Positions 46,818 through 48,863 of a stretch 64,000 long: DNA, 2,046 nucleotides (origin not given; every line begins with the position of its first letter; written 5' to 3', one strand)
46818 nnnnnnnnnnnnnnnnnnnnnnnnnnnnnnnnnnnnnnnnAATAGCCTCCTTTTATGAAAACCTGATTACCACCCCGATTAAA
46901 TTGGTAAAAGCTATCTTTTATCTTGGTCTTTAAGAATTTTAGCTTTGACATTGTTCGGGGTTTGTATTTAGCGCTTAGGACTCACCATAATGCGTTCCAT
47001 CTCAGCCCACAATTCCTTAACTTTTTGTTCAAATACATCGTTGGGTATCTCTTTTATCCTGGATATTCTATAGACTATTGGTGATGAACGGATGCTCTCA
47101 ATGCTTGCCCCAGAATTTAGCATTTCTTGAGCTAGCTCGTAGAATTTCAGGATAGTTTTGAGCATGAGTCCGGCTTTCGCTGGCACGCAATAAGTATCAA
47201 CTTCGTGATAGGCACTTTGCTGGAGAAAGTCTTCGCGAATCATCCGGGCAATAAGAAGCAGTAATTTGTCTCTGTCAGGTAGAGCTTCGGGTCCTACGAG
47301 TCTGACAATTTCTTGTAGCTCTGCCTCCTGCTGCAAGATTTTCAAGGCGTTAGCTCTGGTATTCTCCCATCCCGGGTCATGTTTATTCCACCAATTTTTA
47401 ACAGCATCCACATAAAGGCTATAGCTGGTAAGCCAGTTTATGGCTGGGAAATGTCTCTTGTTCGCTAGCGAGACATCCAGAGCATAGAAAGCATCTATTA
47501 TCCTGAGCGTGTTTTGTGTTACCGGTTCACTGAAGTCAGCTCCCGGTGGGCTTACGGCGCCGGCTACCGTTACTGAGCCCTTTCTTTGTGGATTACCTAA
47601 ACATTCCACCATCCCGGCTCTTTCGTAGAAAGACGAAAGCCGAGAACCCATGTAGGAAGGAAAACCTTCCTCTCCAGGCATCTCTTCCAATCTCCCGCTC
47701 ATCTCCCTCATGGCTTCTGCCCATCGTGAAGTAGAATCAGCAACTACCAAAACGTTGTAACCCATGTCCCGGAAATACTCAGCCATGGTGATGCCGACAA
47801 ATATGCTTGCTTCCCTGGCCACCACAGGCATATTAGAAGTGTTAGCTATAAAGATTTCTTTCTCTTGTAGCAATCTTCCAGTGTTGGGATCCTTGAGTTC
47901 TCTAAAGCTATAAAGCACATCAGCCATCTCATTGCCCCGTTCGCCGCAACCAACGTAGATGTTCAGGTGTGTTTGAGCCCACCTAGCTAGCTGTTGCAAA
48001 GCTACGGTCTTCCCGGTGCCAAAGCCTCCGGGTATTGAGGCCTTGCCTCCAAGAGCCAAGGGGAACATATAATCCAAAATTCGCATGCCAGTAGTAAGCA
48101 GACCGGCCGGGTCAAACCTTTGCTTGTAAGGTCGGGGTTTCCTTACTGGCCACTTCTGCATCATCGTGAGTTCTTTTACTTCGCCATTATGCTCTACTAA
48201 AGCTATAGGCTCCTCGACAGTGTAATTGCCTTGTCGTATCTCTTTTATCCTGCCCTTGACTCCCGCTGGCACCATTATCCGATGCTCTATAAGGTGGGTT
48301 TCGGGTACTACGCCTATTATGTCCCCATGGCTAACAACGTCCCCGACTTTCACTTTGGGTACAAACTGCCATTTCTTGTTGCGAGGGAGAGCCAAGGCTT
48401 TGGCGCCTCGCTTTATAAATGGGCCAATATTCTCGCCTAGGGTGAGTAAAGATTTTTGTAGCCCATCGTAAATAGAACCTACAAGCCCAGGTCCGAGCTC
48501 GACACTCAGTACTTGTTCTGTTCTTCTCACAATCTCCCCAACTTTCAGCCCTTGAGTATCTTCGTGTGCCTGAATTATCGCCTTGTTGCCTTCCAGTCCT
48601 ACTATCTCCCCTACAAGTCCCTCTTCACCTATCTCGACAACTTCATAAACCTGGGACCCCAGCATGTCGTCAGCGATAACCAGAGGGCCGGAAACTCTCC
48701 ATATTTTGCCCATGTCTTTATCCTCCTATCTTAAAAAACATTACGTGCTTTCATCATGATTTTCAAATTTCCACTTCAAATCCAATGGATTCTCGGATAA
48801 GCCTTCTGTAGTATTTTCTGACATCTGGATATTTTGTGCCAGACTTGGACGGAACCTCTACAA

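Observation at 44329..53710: Complete archaeal-order A1AO (A/V-type) ATPase operon H-I-K-E-C-F-A-B-D in a bacterial housekeeping context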

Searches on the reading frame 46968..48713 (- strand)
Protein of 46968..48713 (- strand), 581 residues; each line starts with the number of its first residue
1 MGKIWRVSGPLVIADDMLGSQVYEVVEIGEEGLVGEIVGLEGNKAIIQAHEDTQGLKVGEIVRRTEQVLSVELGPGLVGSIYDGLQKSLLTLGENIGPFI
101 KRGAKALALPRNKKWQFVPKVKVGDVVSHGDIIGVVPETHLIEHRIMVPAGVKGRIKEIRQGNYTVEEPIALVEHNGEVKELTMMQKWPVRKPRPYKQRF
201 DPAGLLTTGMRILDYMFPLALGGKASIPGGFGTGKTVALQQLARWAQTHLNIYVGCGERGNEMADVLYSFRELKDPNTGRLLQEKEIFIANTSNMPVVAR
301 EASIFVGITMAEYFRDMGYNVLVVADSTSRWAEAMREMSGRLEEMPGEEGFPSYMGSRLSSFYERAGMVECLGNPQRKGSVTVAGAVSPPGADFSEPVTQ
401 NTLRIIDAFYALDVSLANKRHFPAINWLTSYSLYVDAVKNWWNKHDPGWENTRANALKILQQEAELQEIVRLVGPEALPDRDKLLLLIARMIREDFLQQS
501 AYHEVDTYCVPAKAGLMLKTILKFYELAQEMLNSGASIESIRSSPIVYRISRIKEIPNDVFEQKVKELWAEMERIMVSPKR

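Call 3: search_protein_families(library=pfam, proteins=[window:46968-48713:-], max_evalue=0.01)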
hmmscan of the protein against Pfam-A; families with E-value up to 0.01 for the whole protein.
window:46968-48713:- (581 aa): 4 families
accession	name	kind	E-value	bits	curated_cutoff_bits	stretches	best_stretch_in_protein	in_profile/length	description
PF00006.31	ATP-synt_ab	-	7.5e-72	241.8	29.5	1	209-432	1-213/213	ATP synthase alpha/beta family, nucleotide-binding domain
PF16886.11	ATP-synt_ab_Xtn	-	6.1e-34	116.1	25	1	108-191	3-88/88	ATPsynthase alpha/beta subunit barrel-sandwich domain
PF22919.1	ATP-synt_VA_C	-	6.2e-24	84.4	24.7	1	441-539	3-98/101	C-terminal domain of V and A type ATP synthase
PF02874.29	ATP-synt_ab_N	-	1e-14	55.2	20.9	1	5-65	2-68/69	ATP synthase alpha/beta family, beta-barrel domain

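Call 4: search_protein_families(library=ncbifam, proteins=[window:46968-48713:-], max_evalue=0.01)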
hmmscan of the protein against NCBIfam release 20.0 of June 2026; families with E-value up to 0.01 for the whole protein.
window:46968-48713:- (581 aa): 32 families (the best 25 are shown)
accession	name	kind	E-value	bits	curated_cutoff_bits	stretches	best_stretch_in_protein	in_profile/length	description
TIGR01043.1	ATP_syn_A_arch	equivalog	7.4e-261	866.6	972.15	1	1-574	2-577/580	ATP synthase subunit A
NF003220.0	PRK04192.1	subfamily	3.3e-252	838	470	1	2-575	5-579/588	V-type ATP synthase subunit A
NF011287.0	PRK14698.1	equivalog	1.4e-229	764.9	1238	2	235-558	669-993/1017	V-type ATP synthase subunit A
TIGR01042.1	V-ATPase_V1_A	equivalog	8e-202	672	779.9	1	1-551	2-558/591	V-type ATPase subunit A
TIGR03497.1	FliI_clade2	equivalog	3.2e-47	161.4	629.8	2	198-440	113-341/413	flagellar protein export ATPase FliI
TIGR02546.1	III_secr_ATP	equivalog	5.1e-47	160.5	604.75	2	174-472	98-376/423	type III secretion system ATPase SctN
TIGR01026.1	fliI_yscN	subfamily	5.4e-46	157.2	379.5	2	203-438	144-365/440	FliI/YscN family ATPase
TIGR03496.1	FliI_clade1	equivalog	2.5e-43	148.4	619.1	2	202-441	117-344/414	flagellar protein export ATPase FliI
TIGR03498.1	FliI_clade3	equivalog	3.7e-43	147.8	587.45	2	192-440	110-346/418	flagellar protein export ATPase FliI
NF003235.0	PRK04196.1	subfamily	2.9e-41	141.6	349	2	198-503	121-420/462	V-type ATP synthase subunit B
TIGR01039.1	atpD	equivalog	8.4e-41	140.2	462.85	1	174-524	98-430/462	F0F1 ATP synthase subunit beta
NF005295.0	PRK06820.1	equivalog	8.3e-38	130.5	690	2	185-441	127-368/440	EscN/YscN/HrcN family type III secretion system ATPase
NF006012.0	PRK08149.1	equivalog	3.7e-37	128.3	594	2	190-474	122-386/431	type III secretion system ATPase SctN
NF005391.0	PRK06936.1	equivalog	2.2e-35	122.3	657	1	185-440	124-366/439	type III secretion system ATPase SctN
NF005765.0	PRK07594.1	equivalog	9.9e-34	116.8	715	2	202-438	135-357/433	EscN/YscN/HrcN family type III secretion system ATPase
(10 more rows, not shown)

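Call 8: find_encoding_contigs(protein=window:46968-48713:-, flank=10000, max_places=6)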
Protein window:46968-48713:- (581 aa): 5 contigs read that carry it; 2 places shown.
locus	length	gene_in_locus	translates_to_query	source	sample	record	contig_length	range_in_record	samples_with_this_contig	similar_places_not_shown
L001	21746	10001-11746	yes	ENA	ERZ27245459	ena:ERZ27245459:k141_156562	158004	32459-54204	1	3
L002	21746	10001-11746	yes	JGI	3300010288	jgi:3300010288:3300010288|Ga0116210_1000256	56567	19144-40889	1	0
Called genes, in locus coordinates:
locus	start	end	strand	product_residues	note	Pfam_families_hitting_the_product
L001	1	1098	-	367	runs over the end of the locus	PF04015:DUF362, PF14697:Fer4_21 (faint), PF12838:Fer4_7, PF00037:Fer4, PF12797:Fer4_2 (weak), PF12837:Fer4_6 (weak), PF13237:Fer4_10, PF13187:Fer4_9 (weak)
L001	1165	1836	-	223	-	PF20582:UPF0758_N, PF12826:HHH_2 (weak), PF14520:HHH_5, PF00633:HHH (weak), PF04002:RadC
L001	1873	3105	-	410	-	PF13485:Peptidase_MA_2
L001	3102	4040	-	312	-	PF03462:PCRF, PF00472:RF-1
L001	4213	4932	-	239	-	PF04493:Endonuclease_5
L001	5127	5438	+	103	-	-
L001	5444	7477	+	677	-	PF01496:V_ATPase_I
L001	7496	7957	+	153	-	PF00137:ATP-synt_C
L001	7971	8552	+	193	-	PF01991:vATP-synt_E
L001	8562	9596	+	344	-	PF01992:vATP-synt_AC39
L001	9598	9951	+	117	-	PF01990:ATP-synt_F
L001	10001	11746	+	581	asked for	PF02874:ATP-synt_ab_N, PF16886:ATP-synt_ab_Xtn, PF00006:ATP-synt_ab, PF22919:ATP-synt_VA_C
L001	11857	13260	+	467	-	PF00006:ATP-synt_ab, PF22919:ATP-synt_VA_C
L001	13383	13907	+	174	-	PF01813:ATP-synt_D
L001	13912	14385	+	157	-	PF01886:DUF61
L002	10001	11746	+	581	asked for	PF02874:ATP-synt_ab_N, PF16886:ATP-synt_ab_Xtn, PF00006:ATP-synt_ab, PF22919:ATP-synt_VA_C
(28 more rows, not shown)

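Call 9: find_homologous_proteins(query=window:46968-48713:-)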
Query window:46968-48713:- (581 aa): 8000 proteins with E <= 0.001 among 8000 candidates; the best 120 are listed.
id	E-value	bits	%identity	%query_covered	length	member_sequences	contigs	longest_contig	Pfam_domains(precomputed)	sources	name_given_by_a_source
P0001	0.0e+0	1314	100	100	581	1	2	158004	PF16886.12,PF02874.30,PF00006.32,PF22919.2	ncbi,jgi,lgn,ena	-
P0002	0.0e+0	1213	91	100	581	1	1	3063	PF16886.12,PF02874.30,PF00006.32,PF22919.2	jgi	-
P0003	0.0e+0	1210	91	100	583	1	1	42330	PF16886.12,PF02874.30,PF00006.32,PF22919.2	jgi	jgi:V/A-type H+-transporting ATPase subunit A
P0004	0.0e+0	1206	91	100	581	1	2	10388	PF16886.12,PF02874.30,PF00006.32,PF22919.2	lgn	-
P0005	0.0e+0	1205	91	100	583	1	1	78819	PF16886.12,PF02874.30,PF00006.32,PF22919.2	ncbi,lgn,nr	ncbi:MAG: V-type ATP synthase subunit A [Chloroflexi bacterium]|nr:V-type ATP synthase subunit A [Ch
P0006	0.0e+0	1204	90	100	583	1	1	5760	PF16886.12,PF02874.30,PF00006.32,PF22919.2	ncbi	-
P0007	0.0e+0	1203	90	100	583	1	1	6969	PF16886.12,PF02874.30,PF00006.32,PF22919.2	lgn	-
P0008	0.0e+0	1202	90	100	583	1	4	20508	PF16886.12,PF02874.30,PF00006.32,PF22919.2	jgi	jgi:V/A-type H+-transporting ATPase subunit A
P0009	0.0e+0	1201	90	100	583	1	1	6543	PF16886.12,PF02874.30,PF00006.32,PF22919.2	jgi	jgi:V/A-type H+-transporting ATPase subunit A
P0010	0.0e+0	1199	90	100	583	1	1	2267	PF16886.12,PF02874.30,PF00006.32,PF22919.2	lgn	-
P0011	0.0e+0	1199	90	100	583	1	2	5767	PF16886.12,PF02874.30,PF00006.32,PF22919.2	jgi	-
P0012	0.0e+0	1198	90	100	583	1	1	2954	PF16886.12,PF02874.30,PF00006.32,PF22919.2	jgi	jgi:V/A-type H+-transporting ATPase subunit A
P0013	0.0e+0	1198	90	100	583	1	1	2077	PF16886.12,PF02874.30,PF00006.32,PF22919.2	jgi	-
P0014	0.0e+0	1198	90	100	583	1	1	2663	PF16886.12,PF02874.30,PF00006.32,PF22919.2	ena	-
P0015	0.0e+0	1198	90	100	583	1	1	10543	PF16886.12,PF02874.30,PF00006.32,PF22919.2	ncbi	-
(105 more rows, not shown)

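Call 11: search_solved_structures(query=window:46968-48713:-, max_evalue=1e-50)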
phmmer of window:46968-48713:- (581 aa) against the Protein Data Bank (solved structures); distinct sequences matched with E-value up to 1e-50: 35.
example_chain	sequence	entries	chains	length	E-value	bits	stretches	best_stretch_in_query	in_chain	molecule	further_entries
3m4y_A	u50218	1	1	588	2.4e-228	762.6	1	2-559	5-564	V-type ATP synthase alpha chain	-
1vdz_A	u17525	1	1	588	4.7e-228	761.6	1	2-559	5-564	A-type ATPase subunit A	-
3se0_A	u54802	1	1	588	8.1e-228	760.8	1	2-559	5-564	V-type ATP synthase alpha chain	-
3qia_A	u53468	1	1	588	2.9e-227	759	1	2-559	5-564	V-type ATP synthase alpha chain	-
3qjy_A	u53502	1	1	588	2.9e-227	759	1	2-559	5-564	V-type ATP synthase alpha chain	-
3sdz_A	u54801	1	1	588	2.9e-227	759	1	2-559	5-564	V-type ATP synthase alpha chain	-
3i4l_A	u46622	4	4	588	5.4e-227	758.1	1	2-559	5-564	A-TYPE ATP SYNTHASE CATALYTIC SUBUNIT A | V-type ATP synthase alpha chain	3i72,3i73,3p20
3ikj_A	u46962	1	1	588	7.6e-227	757.6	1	2-559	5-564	V-type ATP synthase alpha chain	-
3nd9_A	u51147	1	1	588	2.8e-226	755.7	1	2-559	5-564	V-type ATP synthase alpha chain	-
3qg1_A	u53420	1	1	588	3.3e-226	755.5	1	2-559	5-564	V-type ATP synthase alpha chain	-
3nd8_A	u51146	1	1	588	3.6e-226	755.4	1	2-559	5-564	V-type ATP synthase alpha chain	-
3mfy_A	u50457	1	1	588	7.9e-226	754.3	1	2-559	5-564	V-type ATP synthase alpha chain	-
5x09_A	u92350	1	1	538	5.2e-207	692.1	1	48-559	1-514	V-type ATP synthase alpha chain,V-type ATP synthase alpha chain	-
3a5c_A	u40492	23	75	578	7e-196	655.4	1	2-572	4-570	V-type ATP synthase alpha chain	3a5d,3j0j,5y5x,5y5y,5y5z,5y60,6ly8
3w3a_A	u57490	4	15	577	7.2e-196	655.4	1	2-572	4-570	V-type ATP synthase alpha chain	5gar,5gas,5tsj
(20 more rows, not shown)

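Call 41: find_related_loci(query=window:46968-48713:-, collection=genome_contigs, flank=10000)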
Query window:46968-48713:- (581 aa) in genome_contigs; peptide patterns used: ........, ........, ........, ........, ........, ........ (x = any residue, [..] = any of these).
600 stretches matched a pattern (row limit reached: there are more); 595 encode a relative of the query (tblastn E <= 1e-3); the best 80 are kept; 80 distinct loci.
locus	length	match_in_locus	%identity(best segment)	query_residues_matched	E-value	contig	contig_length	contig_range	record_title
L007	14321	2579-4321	90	1-581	0e+0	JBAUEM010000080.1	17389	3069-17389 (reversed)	MAG: Dehalococcoidia bacterium isolate MFD13097_ilm_asm_bin13 k127_358369, whole genome shotgun sequence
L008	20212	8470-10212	89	1-581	0e+0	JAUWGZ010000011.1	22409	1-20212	MAG: Dehalococcoidia bacterium isolate CSMAG_2255 CSMAG_2255_k141_515329_length_22409_cov_10.6919, whole genome shotgun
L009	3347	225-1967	89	1-581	0e+0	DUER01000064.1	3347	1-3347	MAG TPA_asm: Dehalococcoidia bacterium isolate S120 Contig64, whole genome shotgun sequence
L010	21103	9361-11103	89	1-581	0e+0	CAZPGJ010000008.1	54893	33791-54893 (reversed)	MAG TPA_asm: uncultured Dehalococcoidales bacterium isolate binchicken_co294_83 genome assembly, contig: NODE_953_length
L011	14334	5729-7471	88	1-581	0e+0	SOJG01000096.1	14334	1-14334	MAG: Dehalococcoidia bacterium isolate E29_bin73 NODE_1067_length_14334_cov_55.771763, whole genome shotgun sequence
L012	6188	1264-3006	88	1-581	0e+0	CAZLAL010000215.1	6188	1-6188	MAG TPA_asm: uncultured Dehalococcoidales bacterium isolate SRP067234_co1_241 genome assembly, contig: k99_466982, whole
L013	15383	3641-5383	88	1-581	0e+0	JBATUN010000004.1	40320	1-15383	MAG: Dehalococcoidia bacterium isolate MFD12951_ilm_asm_bin17 k127_14333, whole genome shotgun sequence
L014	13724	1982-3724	87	1-581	0e+0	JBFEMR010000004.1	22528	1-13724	MAG: Dehalococcoidia bacterium isolate Mix_mud03.2021.01.31 k141_1724337_length_22528_cov_11.1992, whole genome shotgun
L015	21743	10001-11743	87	1-581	0e+0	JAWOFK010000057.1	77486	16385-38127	MAG: Dehalococcoidia bacterium isolate BLK6-1.bin.245 k191_2092544, whole genome shotgun sequence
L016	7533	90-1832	88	1-581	0e+0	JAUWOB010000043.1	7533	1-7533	MAG: Dehalococcoidia bacterium isolate CSMAG_2439 CSMAG_2439_k141_54016_length_7533_cov_5.0000, whole genome shotgun seq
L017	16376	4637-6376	88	1-580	0e+0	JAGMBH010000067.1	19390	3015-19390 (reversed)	MAG: Dehalococcoidia bacterium isolate RS_16_13 ZL425.bin.13.fa_67, whole genome shotgun sequence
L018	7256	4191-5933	87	1-581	0e+0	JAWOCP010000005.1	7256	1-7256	MAG: Dehalococcoidia bacterium isolate BLK5-1.bin.32 k191_143203, whole genome shotgun sequence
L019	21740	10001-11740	87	1-580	0e+0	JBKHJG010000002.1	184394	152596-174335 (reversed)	MAG: Dehalococcoidia bacterium isolate D4M11_26 NODE_9_length_184394_cov_137.607875, whole genome shotgun sequence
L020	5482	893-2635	88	1-581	0e+0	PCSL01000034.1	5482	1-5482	MAG: Chloroflexi bacterium CG23_combo_of_CG06-09_8_20_14_all_45_10 CG23_scaffold_14856_c, whole genome shotgun sequence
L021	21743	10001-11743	86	1-581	0e+0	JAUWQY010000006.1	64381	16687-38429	MAG: Dehalococcoidia bacterium isolate CSMAG_2514 CSMAG_2514_k141_125898_length_64381_cov_974.0001, whole genome shotgun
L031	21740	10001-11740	79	1-580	0e+0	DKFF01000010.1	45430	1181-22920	MAG TPA_asm: Dehalococcoidia bacterium UBA6803 UBA6803_contig_25001, whole genome shotgun sequence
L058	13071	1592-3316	69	1-577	0e+0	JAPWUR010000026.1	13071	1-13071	MAG: Candidatus Bathyarchaeota archaeon isolate RSWS8 scaffold_900_c1, whole genome shotgun sequence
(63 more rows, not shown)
